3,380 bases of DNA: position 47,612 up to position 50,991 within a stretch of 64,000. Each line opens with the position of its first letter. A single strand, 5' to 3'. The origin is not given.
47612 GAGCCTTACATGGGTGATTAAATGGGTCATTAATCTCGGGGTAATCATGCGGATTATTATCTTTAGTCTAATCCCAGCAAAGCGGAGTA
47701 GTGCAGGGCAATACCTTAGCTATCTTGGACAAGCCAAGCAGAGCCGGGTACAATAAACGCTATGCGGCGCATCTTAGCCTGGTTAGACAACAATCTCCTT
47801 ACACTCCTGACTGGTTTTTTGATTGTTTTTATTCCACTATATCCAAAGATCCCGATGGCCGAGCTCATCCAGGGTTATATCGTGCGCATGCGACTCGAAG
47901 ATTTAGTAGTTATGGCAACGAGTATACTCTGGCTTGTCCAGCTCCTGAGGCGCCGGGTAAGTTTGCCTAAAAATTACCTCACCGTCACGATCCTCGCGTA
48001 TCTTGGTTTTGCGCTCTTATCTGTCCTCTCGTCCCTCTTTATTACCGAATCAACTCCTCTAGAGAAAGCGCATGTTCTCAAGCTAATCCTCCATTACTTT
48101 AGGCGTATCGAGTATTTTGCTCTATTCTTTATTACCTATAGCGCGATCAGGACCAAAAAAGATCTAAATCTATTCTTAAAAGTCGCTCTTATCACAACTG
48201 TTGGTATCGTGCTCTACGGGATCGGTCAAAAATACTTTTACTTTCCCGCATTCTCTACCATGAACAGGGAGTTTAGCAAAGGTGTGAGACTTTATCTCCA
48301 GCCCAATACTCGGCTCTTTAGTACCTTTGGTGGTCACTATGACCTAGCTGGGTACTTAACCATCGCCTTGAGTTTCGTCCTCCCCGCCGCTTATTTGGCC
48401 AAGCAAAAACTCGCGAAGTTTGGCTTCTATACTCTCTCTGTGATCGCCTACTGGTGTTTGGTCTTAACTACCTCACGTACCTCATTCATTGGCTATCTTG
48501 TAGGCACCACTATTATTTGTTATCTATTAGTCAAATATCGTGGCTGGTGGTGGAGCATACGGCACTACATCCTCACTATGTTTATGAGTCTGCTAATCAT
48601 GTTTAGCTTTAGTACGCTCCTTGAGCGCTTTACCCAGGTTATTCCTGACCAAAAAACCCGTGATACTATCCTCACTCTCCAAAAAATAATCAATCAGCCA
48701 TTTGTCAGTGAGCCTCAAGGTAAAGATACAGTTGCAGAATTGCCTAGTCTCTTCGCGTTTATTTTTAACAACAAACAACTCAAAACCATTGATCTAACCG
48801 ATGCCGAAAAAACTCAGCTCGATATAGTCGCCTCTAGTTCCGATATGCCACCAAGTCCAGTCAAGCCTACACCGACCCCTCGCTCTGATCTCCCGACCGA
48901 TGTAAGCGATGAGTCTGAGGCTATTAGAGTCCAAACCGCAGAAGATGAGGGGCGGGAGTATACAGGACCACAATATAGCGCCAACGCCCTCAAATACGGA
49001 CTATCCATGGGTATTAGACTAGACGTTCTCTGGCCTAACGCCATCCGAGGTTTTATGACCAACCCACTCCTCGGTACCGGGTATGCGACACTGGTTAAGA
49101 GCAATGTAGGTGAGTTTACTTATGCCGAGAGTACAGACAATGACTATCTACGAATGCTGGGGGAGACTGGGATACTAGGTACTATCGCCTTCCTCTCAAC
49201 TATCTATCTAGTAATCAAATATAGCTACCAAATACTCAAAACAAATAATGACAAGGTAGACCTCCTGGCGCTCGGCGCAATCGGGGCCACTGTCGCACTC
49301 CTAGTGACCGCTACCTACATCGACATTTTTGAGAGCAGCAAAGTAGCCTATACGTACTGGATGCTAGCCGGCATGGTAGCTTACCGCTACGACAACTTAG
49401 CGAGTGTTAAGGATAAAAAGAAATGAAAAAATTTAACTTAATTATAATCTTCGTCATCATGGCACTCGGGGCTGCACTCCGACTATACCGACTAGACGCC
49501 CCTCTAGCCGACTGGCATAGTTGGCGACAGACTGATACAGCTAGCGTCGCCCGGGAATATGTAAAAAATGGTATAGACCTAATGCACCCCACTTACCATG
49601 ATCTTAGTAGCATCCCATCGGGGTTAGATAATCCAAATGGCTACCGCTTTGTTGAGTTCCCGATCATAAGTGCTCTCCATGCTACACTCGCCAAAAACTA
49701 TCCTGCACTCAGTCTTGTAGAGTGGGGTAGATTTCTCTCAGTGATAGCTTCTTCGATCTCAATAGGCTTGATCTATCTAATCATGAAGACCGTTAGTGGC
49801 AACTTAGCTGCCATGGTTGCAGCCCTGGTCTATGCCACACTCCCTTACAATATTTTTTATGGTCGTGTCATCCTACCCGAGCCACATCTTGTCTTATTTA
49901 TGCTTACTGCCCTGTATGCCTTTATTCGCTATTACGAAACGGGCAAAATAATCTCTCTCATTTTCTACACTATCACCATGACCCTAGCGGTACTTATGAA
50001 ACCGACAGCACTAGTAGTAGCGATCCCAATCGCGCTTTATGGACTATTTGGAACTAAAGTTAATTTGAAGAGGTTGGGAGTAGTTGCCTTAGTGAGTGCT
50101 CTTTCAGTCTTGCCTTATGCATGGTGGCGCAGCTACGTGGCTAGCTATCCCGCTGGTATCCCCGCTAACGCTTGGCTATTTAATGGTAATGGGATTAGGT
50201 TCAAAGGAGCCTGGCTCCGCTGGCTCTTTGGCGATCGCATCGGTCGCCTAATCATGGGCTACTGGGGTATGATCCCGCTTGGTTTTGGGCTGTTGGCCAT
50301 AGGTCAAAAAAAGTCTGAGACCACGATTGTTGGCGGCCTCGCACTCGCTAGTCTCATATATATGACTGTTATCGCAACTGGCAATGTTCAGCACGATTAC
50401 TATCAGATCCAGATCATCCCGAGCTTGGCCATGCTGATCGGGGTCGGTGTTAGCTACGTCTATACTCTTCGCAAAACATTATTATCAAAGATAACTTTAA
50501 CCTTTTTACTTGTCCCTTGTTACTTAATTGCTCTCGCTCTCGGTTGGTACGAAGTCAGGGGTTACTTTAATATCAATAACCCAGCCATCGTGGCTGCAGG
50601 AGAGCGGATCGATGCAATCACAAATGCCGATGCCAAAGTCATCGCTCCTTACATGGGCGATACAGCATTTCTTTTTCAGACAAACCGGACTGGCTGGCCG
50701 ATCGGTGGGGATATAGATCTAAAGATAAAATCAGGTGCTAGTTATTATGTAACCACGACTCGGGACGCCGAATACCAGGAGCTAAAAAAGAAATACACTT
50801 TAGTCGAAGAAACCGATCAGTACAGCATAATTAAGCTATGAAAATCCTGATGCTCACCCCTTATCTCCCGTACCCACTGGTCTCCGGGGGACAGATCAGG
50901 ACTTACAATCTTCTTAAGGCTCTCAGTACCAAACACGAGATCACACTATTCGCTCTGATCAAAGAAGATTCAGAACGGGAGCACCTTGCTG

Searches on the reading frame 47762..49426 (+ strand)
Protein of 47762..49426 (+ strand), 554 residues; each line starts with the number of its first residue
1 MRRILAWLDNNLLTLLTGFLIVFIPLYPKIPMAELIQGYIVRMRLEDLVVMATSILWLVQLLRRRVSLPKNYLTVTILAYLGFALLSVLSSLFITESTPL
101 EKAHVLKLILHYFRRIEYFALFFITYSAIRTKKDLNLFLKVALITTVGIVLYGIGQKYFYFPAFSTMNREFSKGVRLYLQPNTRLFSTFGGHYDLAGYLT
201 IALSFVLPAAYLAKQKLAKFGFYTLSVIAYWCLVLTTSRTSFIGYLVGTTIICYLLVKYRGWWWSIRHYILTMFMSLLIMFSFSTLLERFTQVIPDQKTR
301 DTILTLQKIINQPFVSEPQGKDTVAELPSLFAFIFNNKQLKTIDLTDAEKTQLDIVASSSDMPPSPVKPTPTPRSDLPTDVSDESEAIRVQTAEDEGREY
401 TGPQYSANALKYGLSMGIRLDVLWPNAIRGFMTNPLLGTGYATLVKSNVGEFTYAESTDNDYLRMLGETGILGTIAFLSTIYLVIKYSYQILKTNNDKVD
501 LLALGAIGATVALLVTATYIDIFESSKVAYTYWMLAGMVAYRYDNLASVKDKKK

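Call 7: search_protein_families(library=pfam, proteins=[window:47762-49426:+], max_evalue=0.001)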
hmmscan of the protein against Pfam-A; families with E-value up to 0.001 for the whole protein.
window:47762-49426:+ (554 aa): 1 family
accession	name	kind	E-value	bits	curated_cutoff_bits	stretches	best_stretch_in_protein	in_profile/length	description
PF04932.20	Wzy_C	-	1.4e-13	51.3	31.7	2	415-478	80-149/149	O-Antigen ligase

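Call 57: search_protein_families(library=ncbifam, proteins=[window:47762-49426:+], max_evalue=0.001)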
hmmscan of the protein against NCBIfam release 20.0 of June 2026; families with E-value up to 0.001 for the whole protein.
window:47762-49426:+ (554 aa): 1 family
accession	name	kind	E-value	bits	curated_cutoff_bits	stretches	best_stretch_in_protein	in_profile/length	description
TIGR00947.1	2A73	equivalog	9.1e-13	48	366.4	2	48-264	43-243/425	IctB family putative bicarbonate transporter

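Call 73: search_solved_structures(query=window:47762-49423:+, max_evalue=1)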
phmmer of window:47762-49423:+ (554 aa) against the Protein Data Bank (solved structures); distinct sequences matched with E-value up to 1: 0.

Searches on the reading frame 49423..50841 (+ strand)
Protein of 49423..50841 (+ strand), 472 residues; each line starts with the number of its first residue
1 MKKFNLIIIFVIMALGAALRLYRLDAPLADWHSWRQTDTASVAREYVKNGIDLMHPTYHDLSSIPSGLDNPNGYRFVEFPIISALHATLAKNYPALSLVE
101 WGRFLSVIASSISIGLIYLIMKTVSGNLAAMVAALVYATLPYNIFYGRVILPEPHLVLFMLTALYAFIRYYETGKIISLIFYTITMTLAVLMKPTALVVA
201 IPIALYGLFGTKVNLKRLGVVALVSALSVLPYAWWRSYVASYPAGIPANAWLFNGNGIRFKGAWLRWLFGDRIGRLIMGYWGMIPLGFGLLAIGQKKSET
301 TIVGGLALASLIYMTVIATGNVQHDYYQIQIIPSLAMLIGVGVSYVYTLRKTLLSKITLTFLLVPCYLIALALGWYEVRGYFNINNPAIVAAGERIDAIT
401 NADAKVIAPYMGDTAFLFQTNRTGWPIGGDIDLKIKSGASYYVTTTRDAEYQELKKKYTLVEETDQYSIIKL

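Call 7: search_protein_families(library=pfam, proteins=[window:49423-50841:+], max_evalue=0.001)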
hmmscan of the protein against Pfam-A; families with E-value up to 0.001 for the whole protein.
window:49423-50841:+ (472 aa): 2 families
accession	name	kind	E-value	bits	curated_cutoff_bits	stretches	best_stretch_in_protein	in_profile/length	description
PF13231.12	PMT_2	-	5.9e-13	49.8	26.1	1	103-235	25-160/160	Dolichyl-phosphate-mannose-protein mannosyltransferase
PF02366.24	PMT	-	4.6e-07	30.1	22.7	1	101-208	84-197/245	Dolichyl-phosphate-mannose-protein mannosyltransferase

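Call 57: search_protein_families(library=ncbifam, proteins=[window:49423-50841:+], max_evalue=0.001)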
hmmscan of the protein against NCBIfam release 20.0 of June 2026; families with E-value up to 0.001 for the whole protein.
window:49423-50841:+ (472 aa): 1 family
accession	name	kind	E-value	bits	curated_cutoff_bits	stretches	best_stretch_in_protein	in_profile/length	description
TIGR03663.1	TIGR03663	subfamily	1.8e-05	23.9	126.25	1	103-204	74-174/435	flippase activity-associated protein Agl23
